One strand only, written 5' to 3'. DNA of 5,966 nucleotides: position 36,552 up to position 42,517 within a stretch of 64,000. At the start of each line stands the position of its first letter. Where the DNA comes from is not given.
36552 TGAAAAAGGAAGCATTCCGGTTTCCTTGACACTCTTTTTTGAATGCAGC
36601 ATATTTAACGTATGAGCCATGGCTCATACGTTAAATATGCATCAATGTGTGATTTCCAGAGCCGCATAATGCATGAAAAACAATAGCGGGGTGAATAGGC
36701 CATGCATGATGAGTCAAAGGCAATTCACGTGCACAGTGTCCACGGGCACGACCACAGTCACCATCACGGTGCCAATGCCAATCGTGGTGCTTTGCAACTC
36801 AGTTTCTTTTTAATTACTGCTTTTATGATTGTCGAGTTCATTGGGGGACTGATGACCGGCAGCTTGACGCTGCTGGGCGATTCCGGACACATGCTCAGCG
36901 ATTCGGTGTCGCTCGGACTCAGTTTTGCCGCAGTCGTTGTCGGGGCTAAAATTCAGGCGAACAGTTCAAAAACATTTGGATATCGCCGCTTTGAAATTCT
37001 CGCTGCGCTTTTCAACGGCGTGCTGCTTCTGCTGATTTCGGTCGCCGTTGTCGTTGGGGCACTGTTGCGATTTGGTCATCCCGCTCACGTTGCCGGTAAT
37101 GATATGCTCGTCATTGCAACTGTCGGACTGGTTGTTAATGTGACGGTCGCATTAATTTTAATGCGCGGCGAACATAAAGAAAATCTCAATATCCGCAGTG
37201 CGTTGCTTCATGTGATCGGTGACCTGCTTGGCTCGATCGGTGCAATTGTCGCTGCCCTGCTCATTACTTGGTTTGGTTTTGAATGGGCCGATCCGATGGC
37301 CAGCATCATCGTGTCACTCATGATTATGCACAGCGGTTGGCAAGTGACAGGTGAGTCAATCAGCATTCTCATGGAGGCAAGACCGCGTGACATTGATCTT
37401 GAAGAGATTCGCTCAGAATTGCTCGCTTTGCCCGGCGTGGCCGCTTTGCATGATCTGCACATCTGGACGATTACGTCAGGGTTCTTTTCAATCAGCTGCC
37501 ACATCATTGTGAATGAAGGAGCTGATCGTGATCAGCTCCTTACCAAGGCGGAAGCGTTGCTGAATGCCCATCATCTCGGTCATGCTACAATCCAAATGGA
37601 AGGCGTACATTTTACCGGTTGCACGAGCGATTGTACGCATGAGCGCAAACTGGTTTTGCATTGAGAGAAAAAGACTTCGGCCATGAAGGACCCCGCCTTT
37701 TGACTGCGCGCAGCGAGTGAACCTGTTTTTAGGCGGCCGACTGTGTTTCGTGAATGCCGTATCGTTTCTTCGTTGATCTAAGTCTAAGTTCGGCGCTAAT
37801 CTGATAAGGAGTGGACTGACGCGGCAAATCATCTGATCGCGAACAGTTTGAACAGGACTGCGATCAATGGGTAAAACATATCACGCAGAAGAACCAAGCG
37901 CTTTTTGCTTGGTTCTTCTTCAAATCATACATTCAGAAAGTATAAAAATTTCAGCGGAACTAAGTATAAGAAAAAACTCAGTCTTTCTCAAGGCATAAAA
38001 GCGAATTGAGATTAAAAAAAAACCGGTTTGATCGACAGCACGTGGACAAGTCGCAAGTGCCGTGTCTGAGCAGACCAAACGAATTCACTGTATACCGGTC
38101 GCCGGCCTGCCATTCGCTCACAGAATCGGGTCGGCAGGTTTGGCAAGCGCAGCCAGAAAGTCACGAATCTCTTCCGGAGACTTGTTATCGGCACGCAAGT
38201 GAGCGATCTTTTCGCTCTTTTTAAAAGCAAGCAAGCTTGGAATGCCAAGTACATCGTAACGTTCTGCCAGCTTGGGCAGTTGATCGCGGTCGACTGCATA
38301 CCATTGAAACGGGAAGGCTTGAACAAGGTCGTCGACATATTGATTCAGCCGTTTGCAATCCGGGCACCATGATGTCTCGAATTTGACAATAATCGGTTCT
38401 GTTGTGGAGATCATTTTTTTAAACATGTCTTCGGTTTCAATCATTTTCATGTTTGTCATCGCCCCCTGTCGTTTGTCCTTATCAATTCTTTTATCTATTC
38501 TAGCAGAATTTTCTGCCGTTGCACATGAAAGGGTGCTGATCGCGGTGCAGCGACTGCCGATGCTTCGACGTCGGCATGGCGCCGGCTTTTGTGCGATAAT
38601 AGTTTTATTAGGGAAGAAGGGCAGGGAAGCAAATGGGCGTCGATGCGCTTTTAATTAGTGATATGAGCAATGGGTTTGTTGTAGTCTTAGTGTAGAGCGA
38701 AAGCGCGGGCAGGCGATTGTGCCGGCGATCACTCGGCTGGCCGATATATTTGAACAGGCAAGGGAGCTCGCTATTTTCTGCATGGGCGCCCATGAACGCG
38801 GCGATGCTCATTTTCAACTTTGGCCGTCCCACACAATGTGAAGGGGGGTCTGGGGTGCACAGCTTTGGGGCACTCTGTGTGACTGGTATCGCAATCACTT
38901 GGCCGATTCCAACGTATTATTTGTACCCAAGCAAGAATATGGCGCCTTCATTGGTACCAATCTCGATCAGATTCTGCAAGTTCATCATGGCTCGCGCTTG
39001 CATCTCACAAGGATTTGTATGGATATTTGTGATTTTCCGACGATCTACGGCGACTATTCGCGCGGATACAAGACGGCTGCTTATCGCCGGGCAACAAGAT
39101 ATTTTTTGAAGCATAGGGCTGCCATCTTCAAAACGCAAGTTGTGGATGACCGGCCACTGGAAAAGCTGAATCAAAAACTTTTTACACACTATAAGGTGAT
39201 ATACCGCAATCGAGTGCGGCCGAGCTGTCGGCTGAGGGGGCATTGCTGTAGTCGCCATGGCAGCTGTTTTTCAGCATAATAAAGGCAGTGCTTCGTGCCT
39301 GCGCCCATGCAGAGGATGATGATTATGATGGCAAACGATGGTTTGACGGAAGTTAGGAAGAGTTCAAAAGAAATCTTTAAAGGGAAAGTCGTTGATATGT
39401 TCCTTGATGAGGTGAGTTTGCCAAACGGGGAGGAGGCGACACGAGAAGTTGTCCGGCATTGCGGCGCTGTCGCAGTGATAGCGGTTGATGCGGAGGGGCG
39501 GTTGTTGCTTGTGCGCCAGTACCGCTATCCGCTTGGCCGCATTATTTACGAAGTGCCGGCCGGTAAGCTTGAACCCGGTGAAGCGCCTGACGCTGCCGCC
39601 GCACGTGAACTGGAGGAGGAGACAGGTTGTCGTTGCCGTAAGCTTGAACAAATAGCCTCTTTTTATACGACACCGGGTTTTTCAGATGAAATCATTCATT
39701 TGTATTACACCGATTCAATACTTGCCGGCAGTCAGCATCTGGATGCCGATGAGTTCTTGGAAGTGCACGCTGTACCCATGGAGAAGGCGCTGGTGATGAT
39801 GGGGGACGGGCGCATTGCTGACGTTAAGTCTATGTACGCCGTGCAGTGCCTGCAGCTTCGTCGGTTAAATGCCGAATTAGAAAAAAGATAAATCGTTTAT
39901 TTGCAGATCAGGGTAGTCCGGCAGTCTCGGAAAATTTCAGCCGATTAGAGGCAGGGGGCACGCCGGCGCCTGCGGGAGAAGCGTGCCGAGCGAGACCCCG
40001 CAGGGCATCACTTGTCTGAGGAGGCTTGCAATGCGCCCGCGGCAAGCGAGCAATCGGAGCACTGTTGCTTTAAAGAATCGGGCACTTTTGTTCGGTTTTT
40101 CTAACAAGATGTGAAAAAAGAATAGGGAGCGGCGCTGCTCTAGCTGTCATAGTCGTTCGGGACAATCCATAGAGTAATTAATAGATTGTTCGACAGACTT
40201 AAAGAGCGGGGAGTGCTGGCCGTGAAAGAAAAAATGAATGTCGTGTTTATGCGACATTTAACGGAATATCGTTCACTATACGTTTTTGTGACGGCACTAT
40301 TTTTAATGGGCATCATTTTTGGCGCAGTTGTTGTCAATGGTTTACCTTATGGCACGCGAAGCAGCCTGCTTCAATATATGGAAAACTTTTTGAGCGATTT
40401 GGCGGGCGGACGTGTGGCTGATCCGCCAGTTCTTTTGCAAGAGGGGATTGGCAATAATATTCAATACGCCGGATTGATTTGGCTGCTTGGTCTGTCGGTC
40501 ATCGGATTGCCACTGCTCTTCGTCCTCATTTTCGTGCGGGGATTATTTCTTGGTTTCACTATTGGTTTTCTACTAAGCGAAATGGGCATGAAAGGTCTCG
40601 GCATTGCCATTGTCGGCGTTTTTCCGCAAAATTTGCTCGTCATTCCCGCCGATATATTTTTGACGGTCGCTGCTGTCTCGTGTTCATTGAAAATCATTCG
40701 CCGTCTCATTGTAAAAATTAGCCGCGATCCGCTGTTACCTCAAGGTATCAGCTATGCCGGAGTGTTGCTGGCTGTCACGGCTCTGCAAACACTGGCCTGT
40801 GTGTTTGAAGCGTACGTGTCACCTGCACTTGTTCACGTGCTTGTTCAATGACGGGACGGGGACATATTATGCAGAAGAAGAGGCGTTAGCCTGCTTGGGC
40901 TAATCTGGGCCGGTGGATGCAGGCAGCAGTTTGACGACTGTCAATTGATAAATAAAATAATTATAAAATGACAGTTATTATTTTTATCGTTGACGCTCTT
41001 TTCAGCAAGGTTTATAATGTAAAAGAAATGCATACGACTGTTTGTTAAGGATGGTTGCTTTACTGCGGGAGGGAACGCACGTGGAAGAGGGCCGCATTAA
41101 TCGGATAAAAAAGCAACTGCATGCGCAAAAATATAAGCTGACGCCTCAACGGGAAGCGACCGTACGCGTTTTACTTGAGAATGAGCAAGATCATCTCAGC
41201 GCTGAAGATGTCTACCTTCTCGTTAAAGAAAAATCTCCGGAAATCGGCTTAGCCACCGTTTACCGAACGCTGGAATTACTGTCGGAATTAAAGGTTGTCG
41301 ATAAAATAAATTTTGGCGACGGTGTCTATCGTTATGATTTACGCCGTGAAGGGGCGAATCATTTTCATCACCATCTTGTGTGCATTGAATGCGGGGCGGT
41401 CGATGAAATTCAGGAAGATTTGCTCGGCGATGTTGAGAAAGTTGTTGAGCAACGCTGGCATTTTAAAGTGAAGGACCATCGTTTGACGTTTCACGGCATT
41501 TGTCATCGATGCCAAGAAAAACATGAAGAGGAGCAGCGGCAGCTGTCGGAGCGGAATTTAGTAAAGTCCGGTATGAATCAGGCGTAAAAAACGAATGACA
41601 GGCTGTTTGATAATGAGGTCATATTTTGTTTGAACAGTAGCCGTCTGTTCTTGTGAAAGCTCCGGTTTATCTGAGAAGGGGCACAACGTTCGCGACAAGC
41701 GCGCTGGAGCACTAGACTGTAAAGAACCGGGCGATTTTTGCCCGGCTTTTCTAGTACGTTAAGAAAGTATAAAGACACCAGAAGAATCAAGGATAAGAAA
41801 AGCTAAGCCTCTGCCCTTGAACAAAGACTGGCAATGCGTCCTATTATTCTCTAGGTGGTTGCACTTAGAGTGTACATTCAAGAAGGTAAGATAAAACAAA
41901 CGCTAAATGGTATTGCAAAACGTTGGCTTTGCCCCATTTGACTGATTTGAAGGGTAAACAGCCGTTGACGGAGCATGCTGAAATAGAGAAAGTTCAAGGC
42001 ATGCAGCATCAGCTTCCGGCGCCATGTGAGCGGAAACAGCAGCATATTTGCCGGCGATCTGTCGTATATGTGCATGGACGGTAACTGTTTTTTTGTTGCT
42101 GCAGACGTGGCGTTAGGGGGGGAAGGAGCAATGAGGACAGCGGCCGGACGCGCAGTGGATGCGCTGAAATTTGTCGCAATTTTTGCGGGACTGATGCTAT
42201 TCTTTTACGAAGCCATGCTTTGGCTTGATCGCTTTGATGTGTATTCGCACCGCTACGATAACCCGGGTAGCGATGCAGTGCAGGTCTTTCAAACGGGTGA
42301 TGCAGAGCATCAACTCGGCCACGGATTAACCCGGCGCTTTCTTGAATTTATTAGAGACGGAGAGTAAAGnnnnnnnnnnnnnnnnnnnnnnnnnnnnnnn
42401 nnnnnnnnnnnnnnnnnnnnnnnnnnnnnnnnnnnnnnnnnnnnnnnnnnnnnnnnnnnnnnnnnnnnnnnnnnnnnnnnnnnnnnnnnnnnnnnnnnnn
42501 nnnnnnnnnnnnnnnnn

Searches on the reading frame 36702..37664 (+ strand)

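Call 17: search_protein_families(library=pfam, proteins=[window:36702-37664:+])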
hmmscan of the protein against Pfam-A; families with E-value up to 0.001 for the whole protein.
window:36702-37664:+ (320 aa): 2 families
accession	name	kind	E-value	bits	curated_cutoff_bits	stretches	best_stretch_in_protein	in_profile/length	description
PF01545.26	Cation_efflux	-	6.1e-39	134.3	26.6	1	32-224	2-198/198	Cation efflux family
PF16916.11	ZT_dimer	-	1e-11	45.1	26.7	1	228-300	1-76/78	Dimerisation domain of Zinc Transporter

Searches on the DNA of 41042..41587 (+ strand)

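Call 38: search_rna_families(source=L014, start=12650, end=13500, threshold=evalue, max_evalue=10)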
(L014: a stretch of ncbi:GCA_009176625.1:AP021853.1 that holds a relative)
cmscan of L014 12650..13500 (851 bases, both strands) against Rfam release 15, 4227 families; matches with E-value up to 10: 4.
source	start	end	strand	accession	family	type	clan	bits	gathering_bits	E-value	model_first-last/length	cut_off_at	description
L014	13169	13236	+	RF01690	Bacillaceae-1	Gene; sRNA;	-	63.5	35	3.4e-11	1-67/67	no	Bacillaceae-1 RNA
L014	12699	12759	-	RF02844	RefA9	Gene; antisense;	-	17.2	49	8.8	1-64/64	no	Enterococcus sRNA A9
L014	12874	12926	+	RF00512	Leu_leader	Cis-reg; leader;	-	16.1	50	1.8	1-148/148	no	Leucine operon leader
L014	12696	12777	-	RF00360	snoZ107_R87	Gene; snRNA; snoRNA; CD-box;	-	14.2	50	7.4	1-117/117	no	Small nucleolar RNA Z107/R87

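Call 41: search_rna_families(sources=[L002, L003, L004, L005, L006, L007, L008, L009, L010, L012, L013, L014, L015], threshold=gathering)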
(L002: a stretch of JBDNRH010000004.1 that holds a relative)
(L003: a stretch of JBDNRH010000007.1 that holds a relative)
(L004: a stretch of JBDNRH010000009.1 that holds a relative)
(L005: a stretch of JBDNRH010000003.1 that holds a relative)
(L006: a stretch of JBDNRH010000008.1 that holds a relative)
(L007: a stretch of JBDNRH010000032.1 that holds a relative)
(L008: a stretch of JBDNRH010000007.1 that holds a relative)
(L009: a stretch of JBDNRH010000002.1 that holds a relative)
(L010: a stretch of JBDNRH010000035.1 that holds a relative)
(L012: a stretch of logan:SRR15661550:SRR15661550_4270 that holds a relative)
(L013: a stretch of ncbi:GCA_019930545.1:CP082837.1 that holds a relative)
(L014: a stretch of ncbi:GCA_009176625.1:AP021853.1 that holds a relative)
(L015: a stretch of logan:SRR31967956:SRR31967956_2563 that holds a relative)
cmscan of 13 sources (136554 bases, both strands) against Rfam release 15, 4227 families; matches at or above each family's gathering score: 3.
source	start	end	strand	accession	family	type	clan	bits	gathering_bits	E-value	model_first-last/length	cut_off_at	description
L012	19465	19643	+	RF00168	Lysine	Cis-reg; riboswitch;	-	99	30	9e-25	1-182/182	no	Lysine riboswitch aptamer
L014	13169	13236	+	RF01690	Bacillaceae-1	Gene; sRNA;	-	63.5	35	5.4e-09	1-67/67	no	Bacillaceae-1 RNA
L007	6694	6766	-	RF00005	tRNA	Gene; tRNA;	CL00001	62.6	29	7.1e-11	1-71/71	no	tRNA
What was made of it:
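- On Rfam Bacillaceae-1 RNA (RF01690): Present once, as cargo of one S. terrae M2-like unit, at 63.5 bits (calls 38, 41).
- One copy carries a Bacillaceae-1 RNA at 63.5 bits (calls 38, 41).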

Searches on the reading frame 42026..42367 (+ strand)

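Call 17: search_protein_families(library=pfam, proteins=[window:42026-42367:+])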
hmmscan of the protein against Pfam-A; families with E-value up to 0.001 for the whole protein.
window:42026-42367:+ (113 aa): 1 family
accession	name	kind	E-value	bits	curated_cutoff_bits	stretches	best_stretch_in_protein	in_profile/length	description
PF14004.11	DUF4227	-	2.7e-11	43.7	27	1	43-113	3-71/71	Protein of unknown function (DUF4227)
